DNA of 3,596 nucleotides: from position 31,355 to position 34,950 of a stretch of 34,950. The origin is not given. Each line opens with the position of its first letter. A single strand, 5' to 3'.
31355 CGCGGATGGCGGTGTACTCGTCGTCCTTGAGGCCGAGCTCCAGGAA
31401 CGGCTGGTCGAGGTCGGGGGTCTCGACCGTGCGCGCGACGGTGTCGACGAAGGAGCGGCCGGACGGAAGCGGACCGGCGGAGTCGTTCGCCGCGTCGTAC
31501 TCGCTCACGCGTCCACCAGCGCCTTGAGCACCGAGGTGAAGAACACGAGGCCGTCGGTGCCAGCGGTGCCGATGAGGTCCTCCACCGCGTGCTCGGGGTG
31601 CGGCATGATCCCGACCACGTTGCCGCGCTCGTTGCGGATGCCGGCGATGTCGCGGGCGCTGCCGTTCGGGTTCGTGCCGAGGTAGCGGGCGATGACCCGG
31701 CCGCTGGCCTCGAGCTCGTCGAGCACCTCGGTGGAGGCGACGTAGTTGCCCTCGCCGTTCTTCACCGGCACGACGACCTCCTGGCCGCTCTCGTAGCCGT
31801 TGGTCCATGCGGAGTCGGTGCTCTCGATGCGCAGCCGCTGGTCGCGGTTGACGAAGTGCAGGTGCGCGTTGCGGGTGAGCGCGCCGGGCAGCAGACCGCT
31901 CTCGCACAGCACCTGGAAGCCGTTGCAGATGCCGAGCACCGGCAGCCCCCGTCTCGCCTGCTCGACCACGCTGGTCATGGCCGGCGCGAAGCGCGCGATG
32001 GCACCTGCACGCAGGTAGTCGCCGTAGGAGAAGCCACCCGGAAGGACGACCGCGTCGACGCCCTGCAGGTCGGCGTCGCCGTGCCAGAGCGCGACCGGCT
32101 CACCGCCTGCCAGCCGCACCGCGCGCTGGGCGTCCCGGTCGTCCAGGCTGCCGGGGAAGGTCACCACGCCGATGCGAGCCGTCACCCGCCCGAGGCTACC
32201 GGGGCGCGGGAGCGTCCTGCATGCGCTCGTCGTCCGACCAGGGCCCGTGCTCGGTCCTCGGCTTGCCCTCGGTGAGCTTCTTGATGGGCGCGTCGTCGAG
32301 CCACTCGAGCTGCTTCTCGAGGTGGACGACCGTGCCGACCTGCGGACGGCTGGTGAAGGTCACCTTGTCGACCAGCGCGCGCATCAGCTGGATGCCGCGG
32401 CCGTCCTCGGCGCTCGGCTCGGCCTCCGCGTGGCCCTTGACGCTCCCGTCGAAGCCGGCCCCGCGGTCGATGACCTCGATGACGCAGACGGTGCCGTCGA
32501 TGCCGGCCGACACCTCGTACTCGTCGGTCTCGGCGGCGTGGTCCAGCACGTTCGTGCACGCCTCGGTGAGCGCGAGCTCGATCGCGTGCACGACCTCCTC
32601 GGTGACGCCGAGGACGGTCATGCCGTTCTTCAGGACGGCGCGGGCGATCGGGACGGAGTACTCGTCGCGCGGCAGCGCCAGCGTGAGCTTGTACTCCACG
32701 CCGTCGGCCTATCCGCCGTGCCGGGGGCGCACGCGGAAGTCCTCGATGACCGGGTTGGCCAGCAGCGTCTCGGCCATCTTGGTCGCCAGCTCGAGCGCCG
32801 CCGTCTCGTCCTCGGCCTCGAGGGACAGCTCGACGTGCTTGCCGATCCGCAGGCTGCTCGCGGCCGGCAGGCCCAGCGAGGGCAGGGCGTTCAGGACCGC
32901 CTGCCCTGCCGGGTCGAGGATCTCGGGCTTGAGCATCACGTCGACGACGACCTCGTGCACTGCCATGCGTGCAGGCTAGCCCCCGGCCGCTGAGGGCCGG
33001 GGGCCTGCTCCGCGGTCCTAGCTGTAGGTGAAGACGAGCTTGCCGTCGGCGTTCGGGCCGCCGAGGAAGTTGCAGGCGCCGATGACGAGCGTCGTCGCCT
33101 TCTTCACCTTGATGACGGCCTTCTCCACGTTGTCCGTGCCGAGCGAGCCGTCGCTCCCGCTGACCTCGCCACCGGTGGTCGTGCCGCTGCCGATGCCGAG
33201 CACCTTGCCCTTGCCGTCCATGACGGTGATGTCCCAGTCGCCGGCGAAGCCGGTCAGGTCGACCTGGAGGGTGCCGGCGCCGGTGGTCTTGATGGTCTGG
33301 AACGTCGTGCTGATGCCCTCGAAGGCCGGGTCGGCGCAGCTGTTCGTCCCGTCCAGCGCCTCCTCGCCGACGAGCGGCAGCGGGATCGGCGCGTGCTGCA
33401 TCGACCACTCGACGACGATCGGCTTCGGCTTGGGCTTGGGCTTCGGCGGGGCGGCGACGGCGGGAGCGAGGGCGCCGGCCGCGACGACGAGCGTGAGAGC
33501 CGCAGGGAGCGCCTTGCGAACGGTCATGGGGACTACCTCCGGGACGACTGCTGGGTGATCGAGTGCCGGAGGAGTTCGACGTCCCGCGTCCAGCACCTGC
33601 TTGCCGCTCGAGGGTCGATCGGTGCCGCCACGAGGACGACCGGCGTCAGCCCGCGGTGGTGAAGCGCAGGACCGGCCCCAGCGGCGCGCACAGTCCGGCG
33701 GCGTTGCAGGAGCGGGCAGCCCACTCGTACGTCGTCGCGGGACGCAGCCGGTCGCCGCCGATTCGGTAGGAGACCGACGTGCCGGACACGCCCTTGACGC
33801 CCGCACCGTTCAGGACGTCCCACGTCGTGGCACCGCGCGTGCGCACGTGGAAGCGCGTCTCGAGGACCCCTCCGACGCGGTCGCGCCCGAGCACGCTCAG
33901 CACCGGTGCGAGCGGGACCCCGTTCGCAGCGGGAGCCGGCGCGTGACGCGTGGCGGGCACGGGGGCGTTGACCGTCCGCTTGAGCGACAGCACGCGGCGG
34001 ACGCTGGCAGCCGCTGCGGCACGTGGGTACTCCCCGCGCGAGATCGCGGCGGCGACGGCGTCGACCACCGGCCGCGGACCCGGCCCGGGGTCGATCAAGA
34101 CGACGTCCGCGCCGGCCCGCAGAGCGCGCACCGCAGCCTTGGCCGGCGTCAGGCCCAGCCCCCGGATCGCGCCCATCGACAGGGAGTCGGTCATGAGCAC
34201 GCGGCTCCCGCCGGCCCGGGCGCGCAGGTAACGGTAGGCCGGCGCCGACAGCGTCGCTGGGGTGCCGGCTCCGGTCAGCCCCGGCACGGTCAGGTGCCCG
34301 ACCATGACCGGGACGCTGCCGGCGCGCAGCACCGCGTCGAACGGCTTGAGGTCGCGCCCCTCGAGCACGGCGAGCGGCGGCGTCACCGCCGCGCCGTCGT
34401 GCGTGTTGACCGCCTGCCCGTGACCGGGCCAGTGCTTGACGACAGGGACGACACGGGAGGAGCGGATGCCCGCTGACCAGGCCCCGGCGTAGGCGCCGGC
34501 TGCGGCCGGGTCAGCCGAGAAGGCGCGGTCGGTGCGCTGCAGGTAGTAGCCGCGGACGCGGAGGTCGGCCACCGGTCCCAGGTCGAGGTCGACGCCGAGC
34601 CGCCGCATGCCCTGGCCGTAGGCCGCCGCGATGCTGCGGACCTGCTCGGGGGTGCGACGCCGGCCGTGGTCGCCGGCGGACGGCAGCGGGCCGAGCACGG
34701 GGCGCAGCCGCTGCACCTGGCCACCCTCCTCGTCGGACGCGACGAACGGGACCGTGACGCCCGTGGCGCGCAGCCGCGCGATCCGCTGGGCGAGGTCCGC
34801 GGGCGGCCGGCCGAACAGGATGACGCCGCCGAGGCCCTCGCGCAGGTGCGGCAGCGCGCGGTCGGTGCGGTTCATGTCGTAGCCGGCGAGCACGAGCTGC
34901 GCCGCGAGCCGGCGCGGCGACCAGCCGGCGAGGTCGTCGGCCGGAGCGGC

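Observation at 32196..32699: RsbW/SpoIIAB-type anti-sigma serine kinase embedded inside the purS-purQ-purL operon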

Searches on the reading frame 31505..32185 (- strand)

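Call 3: search_protein_families(library=pfam, proteins=[window:31505-32185:-], max_evalue=0.01)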
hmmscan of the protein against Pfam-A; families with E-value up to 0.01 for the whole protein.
window:31505-32185:- (226 aa): 5 families
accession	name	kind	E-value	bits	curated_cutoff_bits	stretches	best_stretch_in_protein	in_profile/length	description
PF13507.12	GATase_5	-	7.4e-34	117.4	27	1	4-203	3-232/260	CobB/CobQ-like glutamine amidotransferase domain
PF07685.20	GATase_3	-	8.5e-08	32.5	27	1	36-96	33-91/196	CobB/CobQ-like glutamine amidotransferase domain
PF01965.30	DJ-1_PfpI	-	1.2e-06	28.8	26.6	1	36-101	55-115/165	DJ-1/PfpI family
PF00117.34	GATase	-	3.1e-06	27.4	22.8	1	40-199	40-173/190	Glutamine amidotransferase class-I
PF07722.19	Peptidase_C26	-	0.00012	22.3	20.5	1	20-99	30-126/219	Peptidase C26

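Call 4: search_protein_families(library=ncbifam, proteins=[window:31505-32185:-], max_evalue=0.01)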
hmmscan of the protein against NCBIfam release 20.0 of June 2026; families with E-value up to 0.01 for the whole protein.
window:31505-32185:- (226 aa): 16 families
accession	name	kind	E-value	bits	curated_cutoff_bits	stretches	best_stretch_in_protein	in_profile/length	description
NF002957.0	PRK03619.1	equivalog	2.3e-95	318.2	212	1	4-222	2-219/222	phosphoribosylformylglycinamidine synthase subunit PurQ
TIGR01737.1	FGAM_synth_I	equivalog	1.5e-78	263.3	177.8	1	4-221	2-226/228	phosphoribosylformylglycinamidine synthase I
NF002252.0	PRK01175.1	equivalog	3.9e-35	121.1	298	1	3-201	4-229/261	phosphoribosylformylglycinamidine synthase subunit PurQ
TIGR01857.1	FGAM-synthase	equivalog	2.5e-21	75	1057.05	1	39-204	1028-1219/1239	phosphoribosylformylglycinamidine synthase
TIGR01735.1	FGAM_synt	equivalog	3.4e-18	64.5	1123.05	1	33-201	1088-1278/1307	phosphoribosylformylglycinamidine synthase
NF003672.0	PRK05297.1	equivalog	5.8e-18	63.8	783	1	33-201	1072-1260/1290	phosphoribosylformylglycinamidine synthase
NF001989.1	PRK00784.1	equivalog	2.3e-05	23.3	273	1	31-96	275-337/480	cobyric acid synthase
NF010471.0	PRK13896.1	equivalog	7.1e-05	22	693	1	37-96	269-324/433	cobyrinic acid a,c-diamide synthase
TIGR03800.1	PLP_synth_Pdx2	equivalog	0.0002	21.4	105.55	1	5-95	2-85/184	pyridoxal 5'-phosphate synthase glutaminase subunit PdxT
TIGR01855.1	IMP_synth_hisH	equivalog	0.00026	20.9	105.4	1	33-97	27-88/198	imidazole glycerol phosphate synthase subunit HisH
TIGR00313.1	cobQ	equivalog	0.0003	19.8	309.9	1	31-95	273-334/477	cobyric acid synthase CobQ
TIGR00566.1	trpG_papA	subfamily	0.002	17.9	121.05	1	69-133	63-122/192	glutamine amidotransferase of anthranilate synthase or aminodeoxychorismate synthase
NF004169.0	PRK05637.1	equivalog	0.0048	16.5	332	1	67-131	61-123/210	anthranilate synthase component II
TIGR01382.1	PfpI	subfamily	0.0053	16.3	139.05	0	42-101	62-115/169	DJ-1/PfpI/YhbO family deglycase/protease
NF002204.1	PRK01077.1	equivalog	0.0078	15.2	254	0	41-96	276-328/420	cobyrinic acid a,c-diamide synthase CobB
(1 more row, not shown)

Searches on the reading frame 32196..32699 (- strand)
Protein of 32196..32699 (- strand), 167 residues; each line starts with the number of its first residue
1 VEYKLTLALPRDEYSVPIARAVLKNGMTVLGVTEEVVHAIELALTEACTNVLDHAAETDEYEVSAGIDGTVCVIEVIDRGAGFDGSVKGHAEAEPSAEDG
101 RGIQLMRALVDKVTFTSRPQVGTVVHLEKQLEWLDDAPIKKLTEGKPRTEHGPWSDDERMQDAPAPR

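Call 3: search_protein_families(library=pfam, proteins=[window:32196-32699:-], max_evalue=0.01)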
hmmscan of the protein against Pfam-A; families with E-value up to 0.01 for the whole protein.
window:32196-32699:- (167 aa): 2 families
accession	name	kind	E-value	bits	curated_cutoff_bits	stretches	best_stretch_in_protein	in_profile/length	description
PF13581.12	HATPase_c_2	-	2e-20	73.5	27.4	1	14-128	6-126/127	Histidine kinase-like ATPase domain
PF02518.31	HATPase_c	-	1.5e-07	32.3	26.4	1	39-129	5-107/111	Histidine kinase-, DNA gyrase B-, and HSP90-like ATPase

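Call 4: search_protein_families(library=ncbifam, proteins=[window:32196-32699:-], max_evalue=0.01)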
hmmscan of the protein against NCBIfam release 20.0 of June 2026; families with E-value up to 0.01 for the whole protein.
window:32196-32699:- (167 aa): 4 families
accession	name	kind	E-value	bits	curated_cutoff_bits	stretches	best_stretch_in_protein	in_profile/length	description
NF041045.1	RsbA_anti_sig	subfamily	1.5e-13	50.7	210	1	11-127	186-300/303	anti-sigma factor RsbA family regulatory protein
TIGR01925.2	spIIAB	equivalog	8.8e-11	41.9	135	1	10-131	8-136/137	anti-sigma F factor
NF003144.0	PRK04069.1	equivalog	7.2e-10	38.5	145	1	4-130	7-142/161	anti-sigma B factor RsbW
TIGR01924.1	rsbW_low_gc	equivalog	3.9e-08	32.9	155.05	1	4-129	7-141/159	anti-sigma B factor RsbW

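Call 6: find_homologous_proteins(query=window:32196-32699:-)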
Query window:32196-32699:- (167 aa): 1294 proteins with E <= 0.001 among 1381 candidates; the best 120 are listed.
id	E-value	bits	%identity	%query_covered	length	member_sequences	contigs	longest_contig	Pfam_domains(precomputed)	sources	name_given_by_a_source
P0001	4.4e-96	337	90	100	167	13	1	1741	PF13581.13,PF02518.32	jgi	-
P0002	6.2e-94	330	89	100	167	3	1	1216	PF13581.13,PF02518.32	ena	-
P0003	9.9e-94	329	89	100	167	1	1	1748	PF13581.13,PF02518.32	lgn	-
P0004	1.3e-91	322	88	100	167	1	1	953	PF13581.13,PF02518.32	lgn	-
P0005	1.3e-88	313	87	98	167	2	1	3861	PF13581.13,PF02518.32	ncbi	-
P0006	7.9e-88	310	83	99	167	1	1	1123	PF13581.13,PF02518.32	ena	-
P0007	8.8e-88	310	84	100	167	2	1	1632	PF13581.13,PF02518.32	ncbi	-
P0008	1.6e-87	309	83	99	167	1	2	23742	PF13581.13,PF02518.32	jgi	jgi:serine/threonine-protein kinase RsbW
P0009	6.3e-87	307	83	99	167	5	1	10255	PF13581.13,PF02518.32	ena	-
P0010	8.7e-87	307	84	99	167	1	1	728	PF13581.13,PF02518.32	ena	-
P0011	8.9e-87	307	83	99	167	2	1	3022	PF13581.13,PF02518.32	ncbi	-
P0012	2.3e-86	305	82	99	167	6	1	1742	PF13581.13,PF02518.32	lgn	-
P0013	5.3e-86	304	84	99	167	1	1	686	PF13581.13,PF02518.32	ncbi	-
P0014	1.8e-85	303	81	99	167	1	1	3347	PF13581.13,PF02518.32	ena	-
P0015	2.1e-84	299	81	99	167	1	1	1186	PF13581.13,PF02518.32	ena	-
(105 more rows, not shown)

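Call 8: find_related_loci(query=window:32196-32699:-, collection=genome_contigs, flank=4000)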
Query window:32196-32699:- (167 aa) in genome_contigs; peptide patterns used: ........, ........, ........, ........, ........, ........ (x = any residue, [..] = any of these).
360 stretches matched a pattern; 7 encode a relative of the query (tblastn E <= 1e-3); 7 distinct loci.
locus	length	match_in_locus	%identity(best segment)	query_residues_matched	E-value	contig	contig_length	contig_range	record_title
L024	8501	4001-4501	93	1-167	3e-104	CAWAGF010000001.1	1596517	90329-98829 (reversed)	MAG: uncultured Actinomycetota bacterium isolate MFD02581.bin.2.167 genome assembly, contig: contig_10201, whole genome 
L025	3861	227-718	87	1-164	2e-95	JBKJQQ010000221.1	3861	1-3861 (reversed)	MAG: Mycobacteriales bacterium isolate ant_bin.503 k117_3332775, whole genome shotgun sequence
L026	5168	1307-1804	77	1-166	1e-84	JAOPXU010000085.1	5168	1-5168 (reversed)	MAG: Nocardioides sp. isolate RYN_209 scaffold_4132467, whole genome shotgun sequence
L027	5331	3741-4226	74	1-164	1e-79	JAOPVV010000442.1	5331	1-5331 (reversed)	MAG: Frankiales bacterium isolate RYN_157 scaffold_1266994, whole genome shotgun sequence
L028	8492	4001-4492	74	1-164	1e-76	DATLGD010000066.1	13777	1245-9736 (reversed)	MAG TPA_asm: Mycobacteriales bacterium isolate SMAG_U13605 k141_35344, whole genome shotgun sequence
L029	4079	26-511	69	1-166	2e-70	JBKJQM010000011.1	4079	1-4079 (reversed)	MAG: Mycobacteriales bacterium isolate ant_bin.499 k117_6483841, whole genome shotgun sequence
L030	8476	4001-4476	82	1-158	3e-64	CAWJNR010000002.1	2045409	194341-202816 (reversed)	MAG: uncultured Actinomycetota bacterium isolate MFD02840.bin.2.105 genome assembly, contig: contig_26606, whole genome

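Call 31: search_solved_structures(query=window:32196-32699:-, max_evalue=0.01, show_alignments=2)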
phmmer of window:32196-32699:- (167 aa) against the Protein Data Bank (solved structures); distinct sequences matched with E-value up to 0.01: 4.
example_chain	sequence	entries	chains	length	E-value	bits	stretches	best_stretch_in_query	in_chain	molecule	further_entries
6m36_A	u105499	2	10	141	1.8e-06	31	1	8-119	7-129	Serine-protein kinase RsbW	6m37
9qih_A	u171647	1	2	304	0.0023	20.9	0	66-126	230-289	SenB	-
1l0o_A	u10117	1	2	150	0.0051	19.8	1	19-131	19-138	Anti-sigma F factor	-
1til_A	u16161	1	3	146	0.0051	19.8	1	19-131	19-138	Anti-sigma F factor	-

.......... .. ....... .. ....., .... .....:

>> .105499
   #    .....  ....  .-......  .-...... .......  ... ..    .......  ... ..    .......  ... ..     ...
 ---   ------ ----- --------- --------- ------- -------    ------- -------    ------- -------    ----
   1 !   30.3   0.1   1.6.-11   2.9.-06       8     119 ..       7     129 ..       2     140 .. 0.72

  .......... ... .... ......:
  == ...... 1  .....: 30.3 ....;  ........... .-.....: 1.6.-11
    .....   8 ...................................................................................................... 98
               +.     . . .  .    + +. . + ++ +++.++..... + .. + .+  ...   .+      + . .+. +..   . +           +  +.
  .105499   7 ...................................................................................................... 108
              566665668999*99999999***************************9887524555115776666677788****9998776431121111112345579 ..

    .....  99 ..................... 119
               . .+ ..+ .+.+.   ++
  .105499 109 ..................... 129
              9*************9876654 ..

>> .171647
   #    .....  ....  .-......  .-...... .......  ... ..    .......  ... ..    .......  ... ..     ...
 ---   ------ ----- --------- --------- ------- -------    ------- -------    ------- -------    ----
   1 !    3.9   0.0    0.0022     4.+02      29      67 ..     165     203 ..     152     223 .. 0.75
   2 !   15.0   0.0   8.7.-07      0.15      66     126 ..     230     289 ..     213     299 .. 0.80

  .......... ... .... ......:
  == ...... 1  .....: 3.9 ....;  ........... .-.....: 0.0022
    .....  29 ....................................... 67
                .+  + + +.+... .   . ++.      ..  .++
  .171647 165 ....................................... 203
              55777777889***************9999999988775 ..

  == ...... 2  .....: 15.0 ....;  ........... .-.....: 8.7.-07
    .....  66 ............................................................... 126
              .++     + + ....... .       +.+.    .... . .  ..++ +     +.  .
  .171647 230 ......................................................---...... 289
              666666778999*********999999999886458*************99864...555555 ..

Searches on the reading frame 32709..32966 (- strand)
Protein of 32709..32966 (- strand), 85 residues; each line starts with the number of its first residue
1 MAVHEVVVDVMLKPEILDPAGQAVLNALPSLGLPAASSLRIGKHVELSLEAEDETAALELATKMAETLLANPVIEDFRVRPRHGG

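Call 3: search_protein_families(library=pfam, proteins=[window:32709-32966:-], max_evalue=0.01)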
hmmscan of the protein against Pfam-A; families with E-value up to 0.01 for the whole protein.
window:32709-32966:- (85 aa): 1 family
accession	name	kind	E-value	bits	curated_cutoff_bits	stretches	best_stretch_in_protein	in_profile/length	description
PF02700.19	PurS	-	4e-26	91.4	22.2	1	6-80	2-76/77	Phosphoribosylformylglycinamidine (FGAM) synthase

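Call 4: search_protein_families(library=ncbifam, proteins=[window:32709-32966:-], max_evalue=0.01)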
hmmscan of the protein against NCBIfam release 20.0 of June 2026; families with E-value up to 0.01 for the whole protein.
window:32709-32966:- (85 aa): 4 families
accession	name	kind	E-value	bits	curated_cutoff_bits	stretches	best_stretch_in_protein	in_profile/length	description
NF004630.0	PRK05974.1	equivalog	4.3e-25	87.5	75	1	5-80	3-78/83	phosphoribosylformylglycinamidine synthase subunit PurS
TIGR00302.1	TIGR00302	equivalog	4.4e-18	65.3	39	1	6-80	3-77/80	phosphoribosylformylglycinamidine synthase subunit PurS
NF004450.0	PRK05783.1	equivalog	4.8e-07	29.9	96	1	5-80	4-80/84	hypothetical protein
NF005019.0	PRK06423.1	equivalog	2.8e-05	24.3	122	1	8-79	5-70/74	phosphoribosylformylglycinamidine synthase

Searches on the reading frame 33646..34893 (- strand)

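Call 3: search_protein_families(library=pfam, proteins=[window:33646-34893:-], max_evalue=0.01)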
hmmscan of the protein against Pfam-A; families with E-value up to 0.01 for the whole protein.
window:33646-34893:- (415 aa): 1 family
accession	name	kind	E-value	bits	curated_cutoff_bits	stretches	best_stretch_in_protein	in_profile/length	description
PF00933.27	Glyco_hydro_3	-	1.8e-44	152.9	27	1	20-304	28-316/316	Glycosyl hydrolase family 3 N terminal domain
